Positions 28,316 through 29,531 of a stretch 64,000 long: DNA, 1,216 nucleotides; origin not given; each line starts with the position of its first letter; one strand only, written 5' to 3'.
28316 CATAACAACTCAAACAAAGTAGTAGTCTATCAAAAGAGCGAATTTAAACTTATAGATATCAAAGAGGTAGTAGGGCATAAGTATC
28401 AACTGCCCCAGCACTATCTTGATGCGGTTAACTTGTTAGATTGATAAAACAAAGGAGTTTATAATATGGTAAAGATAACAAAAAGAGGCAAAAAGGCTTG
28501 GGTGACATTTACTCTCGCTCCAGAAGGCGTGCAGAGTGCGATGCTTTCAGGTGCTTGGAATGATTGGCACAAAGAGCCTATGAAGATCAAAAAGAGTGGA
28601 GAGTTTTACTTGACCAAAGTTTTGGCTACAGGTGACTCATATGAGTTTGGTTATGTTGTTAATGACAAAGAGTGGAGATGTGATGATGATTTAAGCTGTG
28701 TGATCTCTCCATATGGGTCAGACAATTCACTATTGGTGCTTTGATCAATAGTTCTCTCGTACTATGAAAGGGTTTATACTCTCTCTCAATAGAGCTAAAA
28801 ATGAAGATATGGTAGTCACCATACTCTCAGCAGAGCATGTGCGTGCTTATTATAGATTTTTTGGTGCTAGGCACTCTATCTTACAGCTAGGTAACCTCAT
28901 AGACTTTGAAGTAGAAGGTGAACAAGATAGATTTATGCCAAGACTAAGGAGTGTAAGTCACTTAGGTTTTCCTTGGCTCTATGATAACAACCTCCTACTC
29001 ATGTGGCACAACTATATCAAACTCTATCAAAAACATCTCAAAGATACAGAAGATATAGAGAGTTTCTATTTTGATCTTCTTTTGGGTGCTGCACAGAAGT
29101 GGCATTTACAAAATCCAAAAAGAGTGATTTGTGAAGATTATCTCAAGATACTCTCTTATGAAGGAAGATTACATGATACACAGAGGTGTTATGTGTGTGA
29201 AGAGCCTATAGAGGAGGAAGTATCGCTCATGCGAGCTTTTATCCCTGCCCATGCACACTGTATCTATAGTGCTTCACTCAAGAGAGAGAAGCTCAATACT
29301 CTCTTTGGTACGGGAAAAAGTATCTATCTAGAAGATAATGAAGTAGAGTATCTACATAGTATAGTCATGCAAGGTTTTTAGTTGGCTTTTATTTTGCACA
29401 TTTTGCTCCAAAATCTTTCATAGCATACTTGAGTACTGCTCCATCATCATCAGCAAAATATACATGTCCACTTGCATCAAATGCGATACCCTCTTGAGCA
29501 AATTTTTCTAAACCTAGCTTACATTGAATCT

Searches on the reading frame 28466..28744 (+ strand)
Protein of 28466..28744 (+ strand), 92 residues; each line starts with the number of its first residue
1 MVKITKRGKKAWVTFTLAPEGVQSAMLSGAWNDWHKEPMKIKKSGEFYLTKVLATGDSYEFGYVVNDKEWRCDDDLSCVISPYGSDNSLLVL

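Call 49: search_protein_families(library=pfam, proteins=[window:28466-28744:+], max_evalue=0.05)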
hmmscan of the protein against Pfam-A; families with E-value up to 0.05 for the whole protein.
window:28466-28744:+ (92 aa): 2 families
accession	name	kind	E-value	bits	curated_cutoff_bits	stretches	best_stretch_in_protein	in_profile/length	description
PF16561.11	AMPK1_CBM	-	3.6e-08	33.9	26.8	1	21-89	10-76/85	Glycogen recognition site of AMP-activated protein kinase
PF20944.2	StcE_b-sandwich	-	0.028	14.9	27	1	40-72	40-73/75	Metalloprotease StcE, beta-sandwich domain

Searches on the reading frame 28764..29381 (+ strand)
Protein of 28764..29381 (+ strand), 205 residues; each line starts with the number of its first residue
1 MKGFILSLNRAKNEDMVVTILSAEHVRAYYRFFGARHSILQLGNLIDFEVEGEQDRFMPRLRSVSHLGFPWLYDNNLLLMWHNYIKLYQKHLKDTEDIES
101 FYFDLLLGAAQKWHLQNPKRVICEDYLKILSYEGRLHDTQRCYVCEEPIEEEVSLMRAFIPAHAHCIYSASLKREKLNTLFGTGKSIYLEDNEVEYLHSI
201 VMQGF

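Call 3: search_protein_families(library=pfam, proteins=[window:28764-29381:+], max_evalue=0.01)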
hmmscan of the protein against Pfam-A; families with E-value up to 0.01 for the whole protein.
window:28764-29381:+ (205 aa): 1 family
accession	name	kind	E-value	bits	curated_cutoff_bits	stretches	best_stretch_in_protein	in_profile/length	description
PF13114.12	RecO_N_2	-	1.2e-26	92.6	27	1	1-71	1-70/71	RecO N terminal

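Call 76: list_cluster_members(proteins=[window:28764-29381:+, window:28466-28744:+, window:27485-28444:+, window:33468-34580:+, window:34724-36445:-, window:26265-27485:+])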
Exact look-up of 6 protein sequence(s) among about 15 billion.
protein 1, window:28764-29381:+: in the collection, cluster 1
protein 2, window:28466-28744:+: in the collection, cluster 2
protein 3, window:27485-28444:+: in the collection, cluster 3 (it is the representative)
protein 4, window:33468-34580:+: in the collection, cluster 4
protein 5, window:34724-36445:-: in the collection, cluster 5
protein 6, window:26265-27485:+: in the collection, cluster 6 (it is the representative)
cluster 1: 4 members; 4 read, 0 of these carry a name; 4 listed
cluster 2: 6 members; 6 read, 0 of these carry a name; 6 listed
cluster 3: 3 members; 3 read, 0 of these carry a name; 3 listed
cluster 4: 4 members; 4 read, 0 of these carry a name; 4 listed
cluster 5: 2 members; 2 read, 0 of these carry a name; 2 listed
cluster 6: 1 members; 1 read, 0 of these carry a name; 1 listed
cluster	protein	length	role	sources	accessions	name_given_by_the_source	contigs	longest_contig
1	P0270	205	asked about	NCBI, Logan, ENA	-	-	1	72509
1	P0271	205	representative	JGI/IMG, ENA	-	-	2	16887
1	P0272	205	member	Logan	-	-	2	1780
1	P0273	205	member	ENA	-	-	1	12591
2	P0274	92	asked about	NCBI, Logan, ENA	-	-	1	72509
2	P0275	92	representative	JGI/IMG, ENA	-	-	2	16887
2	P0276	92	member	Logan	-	-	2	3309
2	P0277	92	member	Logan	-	-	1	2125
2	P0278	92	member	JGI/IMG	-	-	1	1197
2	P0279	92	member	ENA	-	-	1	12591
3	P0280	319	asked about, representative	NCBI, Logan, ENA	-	-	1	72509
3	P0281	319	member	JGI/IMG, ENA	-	-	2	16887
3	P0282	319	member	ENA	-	-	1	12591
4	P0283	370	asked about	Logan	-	-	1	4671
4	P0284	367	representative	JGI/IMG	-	-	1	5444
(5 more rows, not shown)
